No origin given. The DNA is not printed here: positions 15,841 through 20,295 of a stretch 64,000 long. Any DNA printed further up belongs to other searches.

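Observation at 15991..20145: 1384-aa low-complexity Thr/Ala/Ser/Gly-rich secreted giant with its own strong RBS and terminator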

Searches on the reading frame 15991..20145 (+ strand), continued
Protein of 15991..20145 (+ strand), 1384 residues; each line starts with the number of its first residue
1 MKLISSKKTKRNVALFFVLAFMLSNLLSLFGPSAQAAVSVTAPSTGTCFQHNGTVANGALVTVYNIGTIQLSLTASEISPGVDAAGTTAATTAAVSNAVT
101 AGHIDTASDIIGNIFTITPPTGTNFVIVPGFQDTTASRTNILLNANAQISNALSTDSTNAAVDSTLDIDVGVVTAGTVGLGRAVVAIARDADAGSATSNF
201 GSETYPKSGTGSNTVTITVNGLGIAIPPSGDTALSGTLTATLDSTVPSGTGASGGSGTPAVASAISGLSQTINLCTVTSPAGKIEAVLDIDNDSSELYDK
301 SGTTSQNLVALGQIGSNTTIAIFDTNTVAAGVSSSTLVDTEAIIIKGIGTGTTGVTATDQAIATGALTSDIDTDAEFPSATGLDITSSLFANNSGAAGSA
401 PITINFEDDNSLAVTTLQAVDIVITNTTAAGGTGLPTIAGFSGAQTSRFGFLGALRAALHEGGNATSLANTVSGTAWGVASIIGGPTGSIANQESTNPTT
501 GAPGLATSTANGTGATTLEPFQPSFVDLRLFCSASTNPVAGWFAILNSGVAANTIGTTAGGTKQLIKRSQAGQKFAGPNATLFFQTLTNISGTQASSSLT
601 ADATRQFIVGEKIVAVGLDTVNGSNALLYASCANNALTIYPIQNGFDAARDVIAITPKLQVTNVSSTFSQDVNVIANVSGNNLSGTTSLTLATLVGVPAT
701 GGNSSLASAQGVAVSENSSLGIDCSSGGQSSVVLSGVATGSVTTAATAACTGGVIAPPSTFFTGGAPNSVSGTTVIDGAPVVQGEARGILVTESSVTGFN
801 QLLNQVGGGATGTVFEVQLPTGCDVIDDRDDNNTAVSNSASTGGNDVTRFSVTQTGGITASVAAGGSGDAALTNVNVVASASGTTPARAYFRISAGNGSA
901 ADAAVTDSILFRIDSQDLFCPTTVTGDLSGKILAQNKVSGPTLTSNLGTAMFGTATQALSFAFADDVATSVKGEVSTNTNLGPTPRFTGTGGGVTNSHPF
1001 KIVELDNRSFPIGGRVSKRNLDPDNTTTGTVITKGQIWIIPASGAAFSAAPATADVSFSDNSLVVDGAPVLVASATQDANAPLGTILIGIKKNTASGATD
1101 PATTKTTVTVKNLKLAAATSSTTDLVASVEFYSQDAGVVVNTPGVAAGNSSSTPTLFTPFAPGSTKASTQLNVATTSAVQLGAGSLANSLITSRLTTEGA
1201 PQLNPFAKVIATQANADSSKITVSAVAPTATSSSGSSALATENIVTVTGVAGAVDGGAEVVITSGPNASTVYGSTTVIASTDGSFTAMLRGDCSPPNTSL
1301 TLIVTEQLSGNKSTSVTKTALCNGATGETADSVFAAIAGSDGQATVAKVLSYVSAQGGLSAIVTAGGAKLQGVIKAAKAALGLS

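Call 61: list_cluster_members(proteins=[P0166, P0167, P0165, P0148, P0149, P0150, P0004])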
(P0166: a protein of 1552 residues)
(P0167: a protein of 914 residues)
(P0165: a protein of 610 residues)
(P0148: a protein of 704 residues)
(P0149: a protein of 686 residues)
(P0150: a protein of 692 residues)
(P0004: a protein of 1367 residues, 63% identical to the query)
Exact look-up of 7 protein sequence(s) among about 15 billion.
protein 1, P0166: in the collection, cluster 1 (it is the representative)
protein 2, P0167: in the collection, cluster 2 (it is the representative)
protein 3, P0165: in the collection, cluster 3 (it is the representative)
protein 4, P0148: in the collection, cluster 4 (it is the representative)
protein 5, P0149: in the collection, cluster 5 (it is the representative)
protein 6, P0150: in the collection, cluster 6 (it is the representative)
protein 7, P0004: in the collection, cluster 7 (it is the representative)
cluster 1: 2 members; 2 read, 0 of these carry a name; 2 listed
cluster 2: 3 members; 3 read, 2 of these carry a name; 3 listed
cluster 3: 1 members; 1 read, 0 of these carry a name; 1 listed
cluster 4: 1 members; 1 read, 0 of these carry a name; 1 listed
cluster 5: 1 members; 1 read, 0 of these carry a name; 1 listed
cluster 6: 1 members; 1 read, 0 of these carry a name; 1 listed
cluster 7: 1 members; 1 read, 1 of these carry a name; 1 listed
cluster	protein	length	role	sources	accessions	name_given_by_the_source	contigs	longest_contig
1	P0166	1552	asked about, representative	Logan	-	-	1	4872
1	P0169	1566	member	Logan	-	-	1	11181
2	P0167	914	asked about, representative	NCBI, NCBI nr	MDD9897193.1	MAG: hypothetical protein OXU24_15625, partial [Gammaproteobacteria bacterium] | hypothetical protein [Gammaproteobacteria bacterium]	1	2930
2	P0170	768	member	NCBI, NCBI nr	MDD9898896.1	MAG: hypothetical protein OXU45_07850, partial [Candidatus Melainabacteria bacterium] | hypothetical protein [Candidatus Melainabacteria bacterium]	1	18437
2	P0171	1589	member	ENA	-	-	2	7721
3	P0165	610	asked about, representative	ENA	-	-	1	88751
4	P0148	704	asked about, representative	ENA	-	-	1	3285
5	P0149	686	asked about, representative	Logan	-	-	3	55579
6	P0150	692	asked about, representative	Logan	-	-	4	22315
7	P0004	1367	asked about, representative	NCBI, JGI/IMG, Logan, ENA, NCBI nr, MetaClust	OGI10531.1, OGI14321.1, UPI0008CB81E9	MAG: hypothetical protein A3I68_00010 [Candidatus Melainabacteria bacterium ... | MAG: hypothetical protein A3F80_03060 [Candidatus Melainabacteria bacterium ... | status=active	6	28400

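Call 62: find_related_loci(query=A1, collection=genome_contigs, flank=10000)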
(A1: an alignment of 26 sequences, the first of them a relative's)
Query A1 (1384 aa) in genome_contigs; peptide patterns used: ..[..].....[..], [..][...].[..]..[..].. (x = any residue, [..] = any of these).
44 stretches matched a pattern; 21 encode a relative of the query (tblastn E <= 1e-3); 18 distinct loci.
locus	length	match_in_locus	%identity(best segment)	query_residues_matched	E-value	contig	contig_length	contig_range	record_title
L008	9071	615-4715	63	1-1384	0e+0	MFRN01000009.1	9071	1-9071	MAG: Candidatus Melainabacteria bacterium RIFCSPLOWO2_02_FULL_35_15 rifcsplowo2_02_scaffold_13011, whole genome shotgun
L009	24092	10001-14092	61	1-1384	0e+0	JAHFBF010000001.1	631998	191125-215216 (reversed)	MAG: Candidatus Melainabacteria bacterium isolate nzgw192 NODE_5_length_631999_cov_8.403068, whole genome shotgun sequen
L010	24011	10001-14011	58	1-1384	0e+0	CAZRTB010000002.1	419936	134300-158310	MAG TPA_asm: uncultured Gammaproteobacteria bacterium isolate SRP150892_co1_95 genome assembly, contig: NODE_7_length_41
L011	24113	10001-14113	59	1-1384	0e+0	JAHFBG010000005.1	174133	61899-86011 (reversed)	MAG: Candidatus Melainabacteria bacterium isolate nzgw193 NODE_56_length_174134_cov_16.173022, whole genome shotgun sequ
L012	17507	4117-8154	58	1-1384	0e+0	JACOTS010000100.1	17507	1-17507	MAG: Candidatus Melainabacteria bacterium isolate NC_groundwater_50_Pr7_S2p5_34_9 FFV18_S2p5_scaffold_479842, whole geno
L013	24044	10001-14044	53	5-1384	0e+0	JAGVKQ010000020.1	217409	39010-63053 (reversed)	MAG: Candidatus Caenarcanales bacterium isolate SW_12 c_000000007501, whole genome shotgun sequence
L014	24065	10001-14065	58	1-1384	0e+0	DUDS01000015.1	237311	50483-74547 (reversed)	MAG TPA_asm: Candidatus Melainabacteria bacterium SSGW_16 3300000574.qc.1_(paired)_contig_272, whole genome shotgun sequ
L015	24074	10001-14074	58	4-1384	0e+0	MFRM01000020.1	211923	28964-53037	MAG: Candidatus Melainabacteria bacterium RIFCSPHIGHO2_02_FULL_34_12 rifcsphigho2_02_scaffold_64, whole genome shotgun s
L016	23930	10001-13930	52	1-1384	0e+0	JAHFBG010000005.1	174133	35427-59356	MAG: Candidatus Melainabacteria bacterium isolate nzgw193 NODE_56_length_174134_cov_16.173022, whole genome shotgun sequ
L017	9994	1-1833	64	764-1384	0e+0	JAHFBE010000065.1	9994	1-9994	MAG: Candidatus Melainabacteria bacterium isolate nzgw191 NODE_3216_length_9995_cov_3.630545, whole genome shotgun seque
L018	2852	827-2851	55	1-683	0e+0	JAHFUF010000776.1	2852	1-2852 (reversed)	MAG: Blastocatellia bacterium isolate nzgw73 NODE_123254_length_2853_cov_2.216691, whole genome shotgun sequence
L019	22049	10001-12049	36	689-1384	8e-89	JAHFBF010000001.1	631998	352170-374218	MAG: Candidatus Melainabacteria bacterium isolate nzgw192 NODE_5_length_631999_cov_8.403068, whole genome shotgun sequen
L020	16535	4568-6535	35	708-1382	6e-88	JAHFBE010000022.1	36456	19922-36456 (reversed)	MAG: Candidatus Melainabacteria bacterium isolate nzgw191 NODE_480_length_36457_cov_3.793125, whole genome shotgun seque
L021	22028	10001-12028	36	710-1384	4e-87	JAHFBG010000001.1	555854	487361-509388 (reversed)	MAG: Candidatus Melainabacteria bacterium isolate nzgw193 NODE_8_length_555855_cov_17.358441, whole genome shotgun seque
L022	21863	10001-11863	37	751-1384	3e-83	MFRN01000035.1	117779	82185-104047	MAG: Candidatus Melainabacteria bacterium RIFCSPLOWO2_02_FULL_35_15 rifcsplowo2_02_scaffold_564, whole genome shotgun se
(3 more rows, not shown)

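Call 65: search_protein_families(library=pfam, proteins=[L019:4726-5616:-, L019:5703-6851:+, L019:6981-8837:+, L019:8840-9862:+, L019:9953-12052:+, L019:12115-13971:+, L019:14111-14653:+, L019:14971-16020:+, L019:16126-17538:+, L019:17480-18559:+], max_evalue=0.001)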
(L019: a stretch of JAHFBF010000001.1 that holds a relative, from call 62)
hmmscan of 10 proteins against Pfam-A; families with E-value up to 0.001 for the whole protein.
L019:4726-5616:- (296 aa): 1 family
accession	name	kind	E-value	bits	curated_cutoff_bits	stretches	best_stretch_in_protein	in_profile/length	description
PF00231.24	ATP-synt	-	3.2e-93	313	39.9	1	3-295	1-285/285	ATP synthase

L019:5703-6851:+ (382 aa): 1 family
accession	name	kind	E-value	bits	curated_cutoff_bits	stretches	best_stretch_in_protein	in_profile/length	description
PF20244.3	DUF6599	-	2.5e-22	79.8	27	1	86-273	2-174/186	Family of unknown function (DUF6599)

L019:6981-8837:+ (618 aa): 4 families
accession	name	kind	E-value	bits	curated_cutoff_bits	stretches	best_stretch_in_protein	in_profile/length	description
PF01855.24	POR_N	-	2.7e-49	168.5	27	1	265-477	10-222/231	Pyruvate flavodoxin/ferredoxin oxidoreductase, thiamine diP-bdg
PF01558.24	POR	-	1.8e-27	97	27.4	1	27-215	2-172/173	Pyruvate ferredoxin/flavodoxin oxidoreductase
PF17147.9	PFOR_II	-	3.1e-06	27.9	27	1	518-586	2-76/102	Pyruvate:ferredoxin oxidoreductase core domain II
PF02780.25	Transketolase_C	-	0.0002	21.7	25.9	1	515-574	8-68/124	Transketolase, C-terminal domain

L019:8840-9862:+ (340 aa): 1 family
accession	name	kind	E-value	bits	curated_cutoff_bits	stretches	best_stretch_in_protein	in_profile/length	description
PF02775.26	TPP_enzyme_C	-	6.3e-35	120.6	21.9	1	55-202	2-151/151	Thiamine pyrophosphate enzyme, C-terminal TPP binding domain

L019:9953-12052:+ (699 aa): 0 families

L019:12115-13971:+ (618 aa): 4 families
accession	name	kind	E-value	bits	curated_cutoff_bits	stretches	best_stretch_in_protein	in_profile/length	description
PF01380.27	SIS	-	7.2e-50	168.6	25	2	299-426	3-130/131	SIS domain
PF13522.11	GATase_6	-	4.4e-18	66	27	1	70-197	9-127/130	Glutamine amidotransferase domain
PF13537.11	GATase_7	-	8.5e-16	58.5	25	1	90-205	12-122/123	Glutamine amidotransferase domain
PF13230.11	GATase_4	-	0.00026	20.4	23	1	69-152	69-154/272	Glutamine amidotransferases class-II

L019:14111-14653:+ (180 aa): 2 families
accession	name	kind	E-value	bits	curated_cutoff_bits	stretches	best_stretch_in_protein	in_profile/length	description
PF03358.20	FMN_red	-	2.8e-27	95.6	24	1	9-150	2-149/152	NADPH-dependent FMN reductase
PF02525.22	Flavodoxin_2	-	1.4e-10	41.6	27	1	9-104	2-106/198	Flavodoxin-like fold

L019:14971-16020:+ (349 aa): 1 family
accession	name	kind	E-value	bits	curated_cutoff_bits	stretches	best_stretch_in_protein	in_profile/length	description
PF01208.23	URO-D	-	5e-123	410.9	23.9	1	3-337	3-343/346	Uroporphyrinogen decarboxylase (URO-D)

L019:16126-17538:+ (470 aa): 2 families
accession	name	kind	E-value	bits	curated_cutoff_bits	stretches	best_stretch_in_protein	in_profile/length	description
PF04055.27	Radical_SAM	-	4.3e-25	89.2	29.5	1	60-233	2-166/166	Radical SAM superfamily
PF06969.22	HemN_C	-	0.0008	19.9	24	0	368-421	1-51/67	HemN C-terminal domain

L019:17480-18559:+ (359 aa): 1 family
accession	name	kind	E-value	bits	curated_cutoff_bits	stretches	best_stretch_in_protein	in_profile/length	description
PF00762.24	Ferrochelatase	-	1.8e-99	333.2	27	1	20-341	1-313/317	Ferrochelatase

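Call 84: find_homologous_proteins(query=P0166, max_evalue=0.001)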
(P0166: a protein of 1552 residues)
Query P0166 (1552 aa): 27 proteins with E <= 0.001 among 8000 candidates.
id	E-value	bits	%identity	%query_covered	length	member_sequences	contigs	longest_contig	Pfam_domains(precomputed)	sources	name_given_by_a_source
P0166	0.0e+0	3204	100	100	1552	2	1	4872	-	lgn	-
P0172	0.0e+0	1442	51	100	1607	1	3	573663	-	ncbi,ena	-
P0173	0.0e+0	1424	52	100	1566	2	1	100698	-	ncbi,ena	-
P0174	0.0e+0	1360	51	100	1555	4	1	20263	-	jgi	-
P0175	0.0e+0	1344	50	100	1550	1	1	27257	-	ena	-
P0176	0.0e+0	1283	49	100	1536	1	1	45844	-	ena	-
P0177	0.0e+0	1275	49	100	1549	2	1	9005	-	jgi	jgi:hypothetical protein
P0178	0.0e+0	1123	45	100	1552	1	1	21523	-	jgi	-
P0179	0.0e+0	1098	44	100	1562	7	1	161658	-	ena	-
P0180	0.0e+0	1096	45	100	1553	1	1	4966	-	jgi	jgi:hypothetical protein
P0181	0.0e+0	1082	44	100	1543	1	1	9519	-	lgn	-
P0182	0.0e+0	1079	45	100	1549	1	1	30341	-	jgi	jgi:hypothetical protein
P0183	0.0e+0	1070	45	100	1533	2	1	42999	-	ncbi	-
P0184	0.0e+0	1057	42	99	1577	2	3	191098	-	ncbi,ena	-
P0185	0.0e+0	1036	42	99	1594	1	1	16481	-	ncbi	-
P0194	4.0e-220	752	37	100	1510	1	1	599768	-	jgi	jgi:hypothetical protein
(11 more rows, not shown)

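Call 85: find_encoding_contigs(protein=P0172, flank=10000, max_places=1)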
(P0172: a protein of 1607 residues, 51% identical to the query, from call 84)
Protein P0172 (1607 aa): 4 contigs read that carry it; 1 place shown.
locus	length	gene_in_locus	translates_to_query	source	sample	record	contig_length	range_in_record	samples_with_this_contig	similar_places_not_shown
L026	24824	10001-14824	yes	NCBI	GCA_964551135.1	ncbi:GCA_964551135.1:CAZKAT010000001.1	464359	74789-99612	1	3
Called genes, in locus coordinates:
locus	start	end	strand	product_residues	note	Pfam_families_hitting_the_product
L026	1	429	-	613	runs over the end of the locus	PF01558:POR, PF01855:POR_N, PF17147:PFOR_II (weak)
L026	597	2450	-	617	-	-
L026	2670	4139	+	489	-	-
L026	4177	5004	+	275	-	PF01370:Epimerase, PF04321:RmlD_sub_bind, PF16363:GDP_Man_Dehyd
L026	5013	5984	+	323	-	PF01758:SBF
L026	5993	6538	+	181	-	-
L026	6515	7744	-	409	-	PF01547:SBP_bac_1, PF13416:SBP_bac_8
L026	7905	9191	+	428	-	PF00109:ketoacyl-synt, PF02801:Ketoacyl-synt_C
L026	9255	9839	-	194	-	PF01330:RuvA_N, PF00633:HHH (faint), PF14520:HHH_5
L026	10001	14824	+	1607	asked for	-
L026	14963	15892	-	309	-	PF00669:Flagellin_N, PF00700:Flagellin_C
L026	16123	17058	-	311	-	PF00669:Flagellin_N, PF00700:Flagellin_C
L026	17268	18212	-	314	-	PF00669:Flagellin_N, PF00700:Flagellin_C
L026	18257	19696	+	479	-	PF03952:Enolase_N, PF00113:Enolase_C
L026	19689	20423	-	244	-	PF02348:CTP_transf_3, PF12804:NTP_transf_3 (weak)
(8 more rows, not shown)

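Call 86: find_encoding_contigs(protein=P0194, flank=10000, max_places=1)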
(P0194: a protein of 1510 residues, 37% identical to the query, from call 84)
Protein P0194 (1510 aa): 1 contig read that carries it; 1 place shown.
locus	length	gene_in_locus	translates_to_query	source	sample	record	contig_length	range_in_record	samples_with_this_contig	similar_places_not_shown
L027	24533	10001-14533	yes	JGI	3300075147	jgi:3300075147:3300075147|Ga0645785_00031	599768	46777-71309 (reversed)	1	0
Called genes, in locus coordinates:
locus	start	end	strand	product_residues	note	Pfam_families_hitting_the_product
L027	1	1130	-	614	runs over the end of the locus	PF01558:POR, PF01855:POR_N, PF17147:PFOR_II (weak)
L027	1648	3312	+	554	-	PF02554:CstA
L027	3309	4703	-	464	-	PF00884:Sulfatase, PF01663:Phosphodiest (weak), PF16347:SGSH_C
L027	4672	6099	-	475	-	PF13416:SBP_bac_8, PF01547:SBP_bac_1 (weak)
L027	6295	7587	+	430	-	PF00109:ketoacyl-synt, PF02801:Ketoacyl-synt_C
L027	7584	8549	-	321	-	PF17101:Stealth_CR1 (faint), PF11380:Stealth_CR2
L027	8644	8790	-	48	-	-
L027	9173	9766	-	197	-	PF01330:RuvA_N, PF00633:HHH (faint), PF14520:HHH_5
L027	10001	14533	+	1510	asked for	-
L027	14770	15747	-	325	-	PF00669:Flagellin_N, PF00700:Flagellin_C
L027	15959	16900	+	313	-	-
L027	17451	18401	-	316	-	PF00669:Flagellin_N, PF00700:Flagellin_C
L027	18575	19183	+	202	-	-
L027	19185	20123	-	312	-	PF00669:Flagellin_N, PF00700:Flagellin_C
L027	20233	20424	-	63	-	-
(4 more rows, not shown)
